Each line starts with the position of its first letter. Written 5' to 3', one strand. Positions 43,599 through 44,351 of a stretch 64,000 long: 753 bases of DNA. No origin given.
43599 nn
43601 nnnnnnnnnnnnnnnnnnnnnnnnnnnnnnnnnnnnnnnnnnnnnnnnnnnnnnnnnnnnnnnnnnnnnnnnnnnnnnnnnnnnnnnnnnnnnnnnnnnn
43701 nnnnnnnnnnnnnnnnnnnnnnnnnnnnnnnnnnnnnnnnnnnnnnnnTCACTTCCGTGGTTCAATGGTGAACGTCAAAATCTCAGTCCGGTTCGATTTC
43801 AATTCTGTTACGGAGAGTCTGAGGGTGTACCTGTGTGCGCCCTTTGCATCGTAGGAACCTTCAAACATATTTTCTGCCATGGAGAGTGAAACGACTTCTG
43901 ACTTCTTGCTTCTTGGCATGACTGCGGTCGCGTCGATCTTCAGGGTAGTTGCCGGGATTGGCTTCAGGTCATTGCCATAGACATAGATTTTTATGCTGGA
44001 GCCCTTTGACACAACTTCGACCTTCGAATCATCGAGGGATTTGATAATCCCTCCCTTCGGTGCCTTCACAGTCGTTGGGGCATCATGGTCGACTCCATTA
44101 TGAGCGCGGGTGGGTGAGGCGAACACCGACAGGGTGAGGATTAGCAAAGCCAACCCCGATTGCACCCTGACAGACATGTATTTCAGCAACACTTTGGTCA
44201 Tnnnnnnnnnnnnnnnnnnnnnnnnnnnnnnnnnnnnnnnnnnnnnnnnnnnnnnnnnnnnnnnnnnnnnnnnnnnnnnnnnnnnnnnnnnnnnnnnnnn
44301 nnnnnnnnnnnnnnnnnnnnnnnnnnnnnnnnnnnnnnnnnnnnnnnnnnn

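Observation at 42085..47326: RND + TolC-like efflux operon with no membrane-fusion adaptor gene; two paralogous small 'His-first' periplasmic proteins instead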

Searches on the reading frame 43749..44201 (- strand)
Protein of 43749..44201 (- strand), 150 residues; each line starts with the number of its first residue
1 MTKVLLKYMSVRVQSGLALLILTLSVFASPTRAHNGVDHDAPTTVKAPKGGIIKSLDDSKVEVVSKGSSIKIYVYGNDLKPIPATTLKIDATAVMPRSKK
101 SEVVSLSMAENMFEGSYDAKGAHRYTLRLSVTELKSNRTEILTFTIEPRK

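Call 3: search_protein_families(library=pfam, proteins=[window:43749-44201:-], max_evalue=1)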
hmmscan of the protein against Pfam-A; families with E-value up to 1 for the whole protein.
window:43749-44201:- (150 aa): 2 families
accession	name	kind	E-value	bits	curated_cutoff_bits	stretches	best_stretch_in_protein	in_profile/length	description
PF06752.17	E_Pc_C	-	0.014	15.8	25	1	25-109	124-206/231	Enhancer of Polycomb C-terminus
PF04019.17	DUF359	-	0.13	12.3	25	1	39-95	40-97/126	Protein of unknown function (DUF359)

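Call 4: search_protein_families(library=ncbifam, proteins=[window:43749-44201:-], max_evalue=1)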
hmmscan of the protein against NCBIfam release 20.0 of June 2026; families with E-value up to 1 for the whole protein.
window:43749-44201:- (150 aa): 2 families
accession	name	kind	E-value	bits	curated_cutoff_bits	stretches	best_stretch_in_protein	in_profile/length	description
NF041125.1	deph_CoA_kin_Thcocales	equivalog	0.034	13.6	300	1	43-97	85-143/176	GTP-dependent dephospho-CoA kinase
NF047690.1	LIC20036_fam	subfamily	0.19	11.5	250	1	98-130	78-111/195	LIC20036 family protein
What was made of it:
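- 43749..44201 (-): Small protein A. It has a signal peptide and a mature N-terminus HNGVDHD. It is a predicted beta-sandwich and a probable periplasmic metal chaperone. Its start overlaps the RND stop (ATGA). No Pfam or NCBIfam family (calls 3, 4).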

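Call 5: find_homologous_proteins(query=window:43752-44201:-, max_evalue=0.01)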
Query seq(150 aa) (150 aa): 92 proteins with E <= 0.01 among 148 candidates.
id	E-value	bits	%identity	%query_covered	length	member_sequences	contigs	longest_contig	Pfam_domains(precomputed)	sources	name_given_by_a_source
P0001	1.5e-88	312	100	100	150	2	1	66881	-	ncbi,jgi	ncbi:MAG: hypothetical protein RIQ81_2346 [Pseudomonadota bacterium]|jgi:hypothetical protein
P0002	2.6e-61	223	82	79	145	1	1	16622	-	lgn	-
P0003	1.0e-43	167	59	90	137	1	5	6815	-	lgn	-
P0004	2.1e-43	166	59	88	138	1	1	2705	-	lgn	-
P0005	2.1e-43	165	61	87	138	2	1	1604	-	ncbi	-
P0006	2.3e-43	165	60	89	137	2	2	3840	-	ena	-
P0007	3.8e-43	165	66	79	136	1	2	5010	-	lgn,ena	-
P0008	4.9e-43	164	58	89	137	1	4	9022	-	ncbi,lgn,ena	-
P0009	8.6e-43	164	56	89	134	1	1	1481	-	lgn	-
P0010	2.0e-42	162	64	78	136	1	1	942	-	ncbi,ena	-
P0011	2.3e-42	162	61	83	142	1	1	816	-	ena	-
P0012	2.3e-42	162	58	88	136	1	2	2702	-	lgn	-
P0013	6.3e-42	161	54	89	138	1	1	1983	-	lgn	-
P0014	1.0e-41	160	58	88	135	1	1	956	-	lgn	-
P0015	1.0e-41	160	56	87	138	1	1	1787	-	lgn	-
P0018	1.9e-41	159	64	79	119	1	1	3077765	-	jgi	jgi:hypothetical protein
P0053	6.2e-35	138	52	88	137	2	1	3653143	-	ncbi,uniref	ncbi:hypothetical protein [Bdellovibrio bacteriovorus]|uniref:hypothetical protein n=1 Tax=Bdellovib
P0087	3.8e-28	116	45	95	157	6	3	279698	-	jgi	jgi:hypothetical protein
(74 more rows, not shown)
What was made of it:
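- The window comes from a metagenome-assembled genome (name given by the source, call 5).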

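Call 9: find_encoding_contigs(protein=P0053, flank=10000, max_places=2)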
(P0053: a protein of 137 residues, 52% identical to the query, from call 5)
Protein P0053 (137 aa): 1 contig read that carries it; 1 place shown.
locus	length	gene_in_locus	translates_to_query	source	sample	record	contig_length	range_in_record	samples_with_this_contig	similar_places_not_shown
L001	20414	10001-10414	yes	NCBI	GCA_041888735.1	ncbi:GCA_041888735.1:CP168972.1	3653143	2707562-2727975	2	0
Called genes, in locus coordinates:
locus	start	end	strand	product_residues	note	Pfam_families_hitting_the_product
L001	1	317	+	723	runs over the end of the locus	PF01547:SBP_bac_1, PF13416:SBP_bac_8, PF00528:BPD_transp_1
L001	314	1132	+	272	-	PF00528:BPD_transp_1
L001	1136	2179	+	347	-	PF02463:SMC_N (weak), PF00005:ABC_tran, PF13304:AAA_21 (faint), PF13401:AAA_22 (faint)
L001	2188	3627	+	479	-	PF00128:Alpha-amylase, PF02806:Alpha-amylase_C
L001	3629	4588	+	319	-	PF00480:ROK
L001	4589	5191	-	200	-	-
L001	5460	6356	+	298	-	-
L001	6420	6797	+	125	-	-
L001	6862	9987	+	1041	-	PF00873:ACR_tran, PF02355:SecD_SecF_C (faint)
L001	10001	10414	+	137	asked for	-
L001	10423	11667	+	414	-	PF02321:OEP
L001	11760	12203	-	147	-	-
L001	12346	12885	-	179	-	-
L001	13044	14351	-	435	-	PF09423:PhoD (faint)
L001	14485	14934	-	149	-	PF04657:DMT_YdcZ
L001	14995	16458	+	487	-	PF01799:Fer2_2, PF00941:FAD_binding_5, PF03450:CO_deh_flav_C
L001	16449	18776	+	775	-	PF01315:Ald_Xan_dh_C (weak), PF02738:MoCoBD_1, PF20256:MoCoBD_2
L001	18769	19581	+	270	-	PF02625:XdhC_CoxI, PF13478:XdhC_C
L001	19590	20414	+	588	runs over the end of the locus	PF07969:Amidohydro_3 (faint), PF01979:Amidohydro_1, PF13382:Adenine_deam_C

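Call 10: find_encoding_contigs(protein=P0087, flank=10000, max_places=2)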
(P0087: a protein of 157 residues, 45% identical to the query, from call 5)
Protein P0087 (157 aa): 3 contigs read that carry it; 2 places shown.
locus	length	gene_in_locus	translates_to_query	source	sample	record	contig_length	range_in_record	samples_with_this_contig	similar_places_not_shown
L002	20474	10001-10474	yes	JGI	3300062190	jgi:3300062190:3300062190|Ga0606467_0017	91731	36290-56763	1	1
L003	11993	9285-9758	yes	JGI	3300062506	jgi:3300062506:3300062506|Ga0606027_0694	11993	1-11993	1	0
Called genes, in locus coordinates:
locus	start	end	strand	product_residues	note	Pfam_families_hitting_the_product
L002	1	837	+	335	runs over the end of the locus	PF03924:CHASE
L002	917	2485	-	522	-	PF13192:Thioredoxin_3 (weak), PF00890:FAD_binding_2 (faint), PF01134:GIDA (weak), PF01266:DAO (faint), PF07992:Pyr_redox_2, PF12831:FAD_oxidored (weak), PF13738:Pyr_redox_3, PF00070:Pyr_redox, +1 more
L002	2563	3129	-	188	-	PF00578:AhpC-TSA, PF08534:Redoxin, PF02630:SCO1-SenC (faint), PF10417:1-cysPrx_C (weak)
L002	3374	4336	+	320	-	PF00126:HTH_1, PF03466:LysR_substrate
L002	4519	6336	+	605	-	PF00015:MCPsignal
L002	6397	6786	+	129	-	-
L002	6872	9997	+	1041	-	PF00873:ACR_tran, PF02355:SecD_SecF_C (faint)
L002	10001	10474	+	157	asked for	-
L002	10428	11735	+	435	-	PF02321:OEP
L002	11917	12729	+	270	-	PF02082:Rrf2 (faint), PF13545:HTH_Crp_2 (faint), PF01381:HTH_3 (faint), PF14394:DUF4423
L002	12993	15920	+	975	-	PF00801:PKD, PF18911:PKD_4, PF00801:PKD (weak), PF18911:PKD_4 (weak)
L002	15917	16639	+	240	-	-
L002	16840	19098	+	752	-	-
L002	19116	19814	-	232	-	-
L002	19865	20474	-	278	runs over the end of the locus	-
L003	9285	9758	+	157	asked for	-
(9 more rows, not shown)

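Call 11: find_encoding_contigs(protein=P0018, flank=10000, max_places=2)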
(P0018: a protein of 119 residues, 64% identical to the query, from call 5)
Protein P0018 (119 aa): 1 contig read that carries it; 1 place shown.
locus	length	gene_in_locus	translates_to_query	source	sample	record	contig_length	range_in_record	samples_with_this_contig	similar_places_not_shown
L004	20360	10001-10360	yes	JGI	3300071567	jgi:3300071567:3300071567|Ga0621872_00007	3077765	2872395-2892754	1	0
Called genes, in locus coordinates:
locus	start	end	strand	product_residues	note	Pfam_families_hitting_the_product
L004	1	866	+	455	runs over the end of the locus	PF09423:PhoD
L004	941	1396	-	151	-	-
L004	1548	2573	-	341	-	-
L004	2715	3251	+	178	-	PF00583:Acetyltransf_1, PF13508:Acetyltransf_7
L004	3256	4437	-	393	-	PF01041:DegT_DnrJ_EryC1, PF00155:Aminotran_1_2, PF00266:Aminotran_5 (weak)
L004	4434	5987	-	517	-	PF13450:NAD_binding_8 (weak), PF00732:GMC_oxred_N (weak), PF05199:GMC_oxred_C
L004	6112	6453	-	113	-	PF02583:Trns_repr_metal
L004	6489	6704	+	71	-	-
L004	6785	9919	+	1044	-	PF00873:ACR_tran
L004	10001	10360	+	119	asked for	-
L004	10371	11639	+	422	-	PF02321:OEP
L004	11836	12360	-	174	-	-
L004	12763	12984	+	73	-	-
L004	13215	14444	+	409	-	PF13356:Arm-DNA-bind_3, PF22022:Phage_int_M, PF00589:Phage_integrase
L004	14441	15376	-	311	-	-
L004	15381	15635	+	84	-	PF05930:Phage_AlpA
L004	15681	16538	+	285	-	PF09250:Prim-Pol, PF08708:PriCT_1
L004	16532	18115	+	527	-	PF13148:DUF3987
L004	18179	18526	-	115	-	-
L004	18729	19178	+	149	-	-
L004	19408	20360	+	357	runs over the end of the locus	PF01223:Endonuclease_NS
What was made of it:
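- A CsoR/RcnR-type repressor lies next to the operon in L004 (call 11).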

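Call 25: predict_structure(alignment_id=A1)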
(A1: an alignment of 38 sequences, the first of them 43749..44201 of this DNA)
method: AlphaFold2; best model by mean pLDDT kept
length: 150 residues; sequences in the alignment: 38
mean_pLDDT: 84.7   pTM: 0.68
mean pLDDT of the five models: 84.7, 84.1, 83.7, 83.1, 83.0
residues with pLDDT >= 90: 95; 70-90: 18; 50-70: 33; < 50: 4
segments of 3 or more residues with pLDDT < 50: 1-3
pLDDT, mean of each block of 10 residues (from residue 1): 49 59 69 63 84 94 95 96 97 94 97 95 94 96 89
secondary structure, 60 per line:
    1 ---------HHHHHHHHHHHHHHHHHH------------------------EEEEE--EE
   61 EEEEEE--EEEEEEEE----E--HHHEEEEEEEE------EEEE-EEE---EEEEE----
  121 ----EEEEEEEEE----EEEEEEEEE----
elements in order: H10-27 E52-56 E59-66 E69-76 E87-94 E101-104 E106-108 E112-116 E125-133 E138-146
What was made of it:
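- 43749..44201 (-): AlphaFold2 mean pLDDT 84.7 (call 25).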

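Call 29: fold_search(model_id=the predicted structure, library=pdb)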
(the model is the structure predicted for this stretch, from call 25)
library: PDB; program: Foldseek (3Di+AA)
matches with E <= 10: 1885; with E <= 0.001: 2
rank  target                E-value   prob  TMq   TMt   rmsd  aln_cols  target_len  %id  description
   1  9ll2_A                2.2e-04  1.00  0.51  0.67   3.2       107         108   12  Crystal structure of the Helicobacter pylori copper resistance determinant CrdA in the apo form (released 2025-11-19)
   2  9ll4_A                3.8e-04  1.00  0.53  0.72   2.8       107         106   12  Crystal structure of the Helicobacter pylori copper resistance determinant CrdA in complex with silver ions in space g (released 2025-11-19)
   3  7o0b                  1.6e-03  1.00  0.43  0.59   3.6        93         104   11  TRIM3 Filamin domain (released 2022-04-13)
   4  2yux_MODEL_1_A        3.0e-03  1.00  0.36  0.42  10.3       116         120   11  Solution Structure of 3rd Fibronectin type three Domain of slow type Myosin-Binding Protein C (released 2008-04-08)
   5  3nrq_B                5.6e-03  1.00  0.52  0.52   4.0       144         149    8  Crystal structure of copper-reconstituted FetP from uropathogenic Escherichia coli strain F11 (released 2011-05-18)
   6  5i0y_A                5.6e-03  1.00  0.51  0.51   3.8       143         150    8  COPPER-BOUND E46Q VARIANT OF UROPATHOGENIC ESCHERICHIA COLI STRAIN F11 FETP (released 2017-02-08)
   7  9pr6_A                5.6e-03  0.99  0.33  0.21   9.4       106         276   12  Cryo-EM structure of the human inward-rectifier potassium 7.1 channel (Kir7.1) docked state (released 2026-02-25)
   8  6fpt_B                6.2e-03  1.00  0.38  0.17   4.7        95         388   17  Crystal structure of Danio rerio Lin41 filamin-NHL domains (released 2018-05-09)
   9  5i0x_B                6.5e-03  1.00  0.47  0.45   4.9       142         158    8  COPPER-BOUND M90I VARIANT OF UROPATHOGENIC ESCHERICHIA COLI STRAIN F11 FETP (released 2017-02-08)
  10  6fpt_A                7.3e-03  1.00  0.38  0.17   4.7        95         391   17  Crystal structure of Danio rerio Lin41 filamin-NHL domains (released 2018-05-09)
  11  9n9j_8                8.5e-03  0.91  0.27  0.27  11.2       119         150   13  Structure of a GRP94 folding intermediate engaged with a CCDC134- and FKBP11-bound secretory translocon (released 2025-11-19)
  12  3mnm_A                1.0e-02  0.82  0.27  0.33  12.8       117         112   12  Crystal structure of GAE domain of GGA2p from Saccharomyces cerevisiae (released 2010-09-08)
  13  1wfu_MODEL_1_A        1.1e-02  0.99  0.38  0.44  10.3       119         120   16  Solution structure of fibronectin type III domain of mouse hypothetical protein (released 2004-11-27)
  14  2p9r_A                1.2e-02  0.99  0.34  0.44   5.6       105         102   14  Human alpha2-macroglogulin is composed of multiple domains, as predicted by homology with complement component C3 (released 2007-08-21)
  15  6msv_A                1.3e-02  1.00  0.42  0.67   3.8        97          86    9  Structure of the 6th type III domain from human fibronectin (released 2019-10-23)
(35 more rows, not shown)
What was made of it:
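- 43749..44201 (-): Best PDB match is H. pylori CrdA, E 2e-4, target TM-score 0.67-0.72 (call 29).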

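Call 31: search_solved_structures(query=A1, max_evalue=10, show_alignments=2)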
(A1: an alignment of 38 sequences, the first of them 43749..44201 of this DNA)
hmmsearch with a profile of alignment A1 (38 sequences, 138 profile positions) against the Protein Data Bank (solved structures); distinct sequences matched with E-value up to 10: 1.
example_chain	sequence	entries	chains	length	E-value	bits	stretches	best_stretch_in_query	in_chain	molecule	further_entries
2oze_A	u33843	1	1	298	0.7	13.3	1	37-93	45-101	Orf delta'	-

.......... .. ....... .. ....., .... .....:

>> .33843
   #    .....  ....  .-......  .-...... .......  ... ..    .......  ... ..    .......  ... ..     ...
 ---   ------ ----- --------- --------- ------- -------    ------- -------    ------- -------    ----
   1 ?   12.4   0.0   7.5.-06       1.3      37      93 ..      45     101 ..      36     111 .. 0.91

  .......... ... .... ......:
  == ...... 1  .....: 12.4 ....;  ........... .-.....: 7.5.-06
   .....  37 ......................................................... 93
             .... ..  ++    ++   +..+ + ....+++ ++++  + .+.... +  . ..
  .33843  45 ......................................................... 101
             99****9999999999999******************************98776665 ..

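Call 39: find_related_loci(query=A1, collection=genome_contigs, flank=10000)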
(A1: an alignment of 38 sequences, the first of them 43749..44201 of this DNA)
Query A1 (150 aa) in genome_contigs; peptide patterns used: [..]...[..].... (x = any residue, [..] = any of these).
57 stretches matched a pattern; 26 encode a relative of the query (tblastn E <= 1e-3); 26 distinct loci.
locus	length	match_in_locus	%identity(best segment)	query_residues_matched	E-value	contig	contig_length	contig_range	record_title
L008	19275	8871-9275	59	17-150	3e-48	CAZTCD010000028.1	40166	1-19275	MAG TPA_asm: uncultured Bdellovibrionales bacterium isolate SRP329715_co1_94 genome assembly, contig: NODE_1298_length_4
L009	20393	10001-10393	54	20-150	2e-46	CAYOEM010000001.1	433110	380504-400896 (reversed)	MAG TPA_asm: uncultured Polynucleobacter sp. isolate SRP124364_co1_148 genome assembly, contig: NODE_1_length_433110_cov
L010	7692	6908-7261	60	33-150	1e-46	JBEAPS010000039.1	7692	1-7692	MAG: Pseudomonadota bacterium isolate muddycreek_2019_sw_WHONDRS-S19S_0082_B_bin.129 scaffold_1258446, whole genome shot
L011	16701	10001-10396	56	17-150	3e-45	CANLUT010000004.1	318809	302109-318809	MAG: Oligoflexales bacterium isolate ZE-Jul18-111 genome assembly, contig: ZE-Jul18-C9, whole genome shotgun sequence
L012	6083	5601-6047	50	4-150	1e-45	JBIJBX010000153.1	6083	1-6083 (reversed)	MAG: Oligoflexales bacterium isolate ME2006-08-10D11_3300044971_group2_bin84 Rohwer_bin1141_scaffold_17148_c1, whole gen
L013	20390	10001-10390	54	21-150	7e-44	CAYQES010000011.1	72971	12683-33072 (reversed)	MAG TPA_asm: uncultured Bdellovibrionales bacterium isolate SRP329715_co2_368 genome assembly, contig: NODE_733_length_7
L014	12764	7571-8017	52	4-150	8e-46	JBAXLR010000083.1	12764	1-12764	MAG: bacterium isolate ELA432 MAG432_83, whole genome shotgun sequence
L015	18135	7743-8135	51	20-150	1e-41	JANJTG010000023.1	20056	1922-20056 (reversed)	MAG: Bdellovibrio sp. isolate RX1_metabat.bin.37 RX1_k141_661991, whole genome shotgun sequence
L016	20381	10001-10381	53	19-150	4e-41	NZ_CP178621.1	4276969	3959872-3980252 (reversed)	Bdellovibrio sp. HCB337 chromosome, complete genome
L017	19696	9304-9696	52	17-150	2e-40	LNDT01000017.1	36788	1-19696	MAG: Bdellovibrionales bacterium Ga0074137 Ga0074137_116.1, whole genome shotgun sequence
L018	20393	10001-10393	48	19-150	3e-39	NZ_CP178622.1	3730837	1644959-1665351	Bdellovibrio sp. HCB117 chromosome, complete genome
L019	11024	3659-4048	48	21-150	2e-37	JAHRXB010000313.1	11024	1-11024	MAG: Bdellovibrio sp. isolate DR_7_2.37 k141_153182, whole genome shotgun sequence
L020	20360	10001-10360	50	31-150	4e-37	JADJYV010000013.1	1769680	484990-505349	MAG: Bdellovibrionaceae bacterium isolate Lyne_18-Q3-R50-59_BATAC.62 tig01430183-10-17665060, whole genome shotgun seque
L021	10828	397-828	43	8-150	8e-37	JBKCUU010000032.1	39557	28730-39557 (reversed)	MAG: Bdellovibrio sp. isolate samp_2047_metabat2_884 samp_2047_1196501, whole genome shotgun sequence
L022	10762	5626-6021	43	19-150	2e-36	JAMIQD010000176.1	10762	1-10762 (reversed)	MAG: Pseudobdellovibrionaceae bacterium isolate RA_AS_metabat.47_sub k201_1744830, whole genome shotgun sequence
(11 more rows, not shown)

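Call 49: search_protein_representatives(alignment_id=A1)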
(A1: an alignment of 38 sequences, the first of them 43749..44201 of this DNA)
Query: 38 sequences, 138 profile positions. Proteins with E-value up to 0.001 (for the whole library): 290; up to 1e-10: 140; up to 1e-30: 20. The best 150 are listed.
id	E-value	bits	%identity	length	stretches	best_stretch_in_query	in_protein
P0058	1.6e-56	206.6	-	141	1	6-138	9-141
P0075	3.1e-49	182.9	-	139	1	1-138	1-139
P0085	5.5e-49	182.1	-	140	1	1-138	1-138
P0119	1.9e-44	167.4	-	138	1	8-138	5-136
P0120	2.2e-43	164.0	-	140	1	4-138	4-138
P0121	5.2e-41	156.3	-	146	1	8-138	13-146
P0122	4.1e-40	153.4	-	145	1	6-137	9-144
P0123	1.4e-39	151.6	-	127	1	7-116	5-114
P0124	2.5e-39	150.9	-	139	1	1-137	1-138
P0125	9.5e-37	142.5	-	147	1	11-138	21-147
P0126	1.9e-36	141.6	-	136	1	6-138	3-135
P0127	6.9e-35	136.5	-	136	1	7-138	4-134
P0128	3.7e-34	134.1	-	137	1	11-138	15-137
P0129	9.4e-34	132.8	-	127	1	19-138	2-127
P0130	1.1e-33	132.6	-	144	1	6-137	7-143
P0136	4.0e-30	121.1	-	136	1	6-137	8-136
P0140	1.6e-27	112.6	-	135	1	1-137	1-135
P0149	2.6e-25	105.5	-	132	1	1-135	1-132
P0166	2.2e-22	96.0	-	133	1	1-137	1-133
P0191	3.5e-19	85.6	-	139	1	1-137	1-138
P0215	2.1e-16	76.6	-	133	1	1-136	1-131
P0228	5.2e-14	68.9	-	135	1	1-136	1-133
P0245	1.4e-11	61.0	-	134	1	3-119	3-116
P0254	5.1e-11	59.2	-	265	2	34-120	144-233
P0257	1.2e-10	58.0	-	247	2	19-127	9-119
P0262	2.4e-10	57.0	-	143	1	11-135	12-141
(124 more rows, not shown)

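Call 51: find_encoding_contigs(protein=P0140, flank=8000, max_places=3)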
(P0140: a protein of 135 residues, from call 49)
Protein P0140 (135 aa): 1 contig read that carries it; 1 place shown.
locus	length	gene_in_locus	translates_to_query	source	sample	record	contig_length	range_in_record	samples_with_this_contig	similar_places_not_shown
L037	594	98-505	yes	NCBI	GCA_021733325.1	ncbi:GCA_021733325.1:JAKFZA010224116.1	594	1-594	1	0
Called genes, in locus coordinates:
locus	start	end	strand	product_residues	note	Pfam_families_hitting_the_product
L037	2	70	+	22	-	?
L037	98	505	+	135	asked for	-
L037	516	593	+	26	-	?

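Call 53: list_cluster_members(proteins=[P0136, P0149, P0166, P0191, P0215, P0228, P0254, P0257, P0245, P0262])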
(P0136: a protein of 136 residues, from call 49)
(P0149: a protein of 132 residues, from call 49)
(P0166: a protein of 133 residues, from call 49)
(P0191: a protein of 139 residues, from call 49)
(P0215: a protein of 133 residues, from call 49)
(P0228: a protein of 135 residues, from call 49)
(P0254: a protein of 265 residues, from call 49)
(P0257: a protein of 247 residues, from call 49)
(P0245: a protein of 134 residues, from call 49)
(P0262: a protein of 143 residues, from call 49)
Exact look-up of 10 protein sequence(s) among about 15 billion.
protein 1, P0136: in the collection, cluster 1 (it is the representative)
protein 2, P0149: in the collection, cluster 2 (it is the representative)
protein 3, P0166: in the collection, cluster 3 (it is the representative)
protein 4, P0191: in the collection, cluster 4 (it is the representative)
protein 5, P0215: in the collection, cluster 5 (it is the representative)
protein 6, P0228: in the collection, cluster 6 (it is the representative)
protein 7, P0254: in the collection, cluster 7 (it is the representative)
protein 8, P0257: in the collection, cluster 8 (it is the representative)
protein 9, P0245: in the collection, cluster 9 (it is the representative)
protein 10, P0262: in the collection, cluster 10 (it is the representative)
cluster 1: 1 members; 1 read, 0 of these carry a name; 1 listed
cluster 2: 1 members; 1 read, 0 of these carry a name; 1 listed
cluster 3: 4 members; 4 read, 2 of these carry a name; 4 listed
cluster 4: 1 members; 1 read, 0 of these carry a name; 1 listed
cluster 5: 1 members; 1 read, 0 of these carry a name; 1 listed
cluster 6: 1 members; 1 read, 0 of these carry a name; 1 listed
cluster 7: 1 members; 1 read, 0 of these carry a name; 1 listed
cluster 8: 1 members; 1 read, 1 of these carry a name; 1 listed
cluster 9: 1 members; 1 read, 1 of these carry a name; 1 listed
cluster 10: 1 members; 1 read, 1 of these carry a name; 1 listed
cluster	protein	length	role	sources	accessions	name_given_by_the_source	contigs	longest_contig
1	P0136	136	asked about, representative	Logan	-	-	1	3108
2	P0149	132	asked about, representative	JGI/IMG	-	-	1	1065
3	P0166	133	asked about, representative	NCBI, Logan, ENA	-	-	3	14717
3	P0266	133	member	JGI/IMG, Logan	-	hypothetical protein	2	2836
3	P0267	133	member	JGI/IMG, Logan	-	hypothetical protein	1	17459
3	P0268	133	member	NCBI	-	-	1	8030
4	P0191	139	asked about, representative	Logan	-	-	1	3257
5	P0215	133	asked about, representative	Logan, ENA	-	-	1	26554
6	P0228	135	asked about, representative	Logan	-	-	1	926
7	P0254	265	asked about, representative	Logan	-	-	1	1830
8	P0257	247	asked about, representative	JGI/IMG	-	hypothetical protein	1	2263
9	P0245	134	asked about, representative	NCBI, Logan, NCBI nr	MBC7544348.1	MAG: hypothetical protein H7338_16630 [Candidatus Sericytochromatia bacterium] | hypothetical protein [Candidatus Sericytochromatia bacterium]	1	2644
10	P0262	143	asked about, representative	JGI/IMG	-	hypothetical protein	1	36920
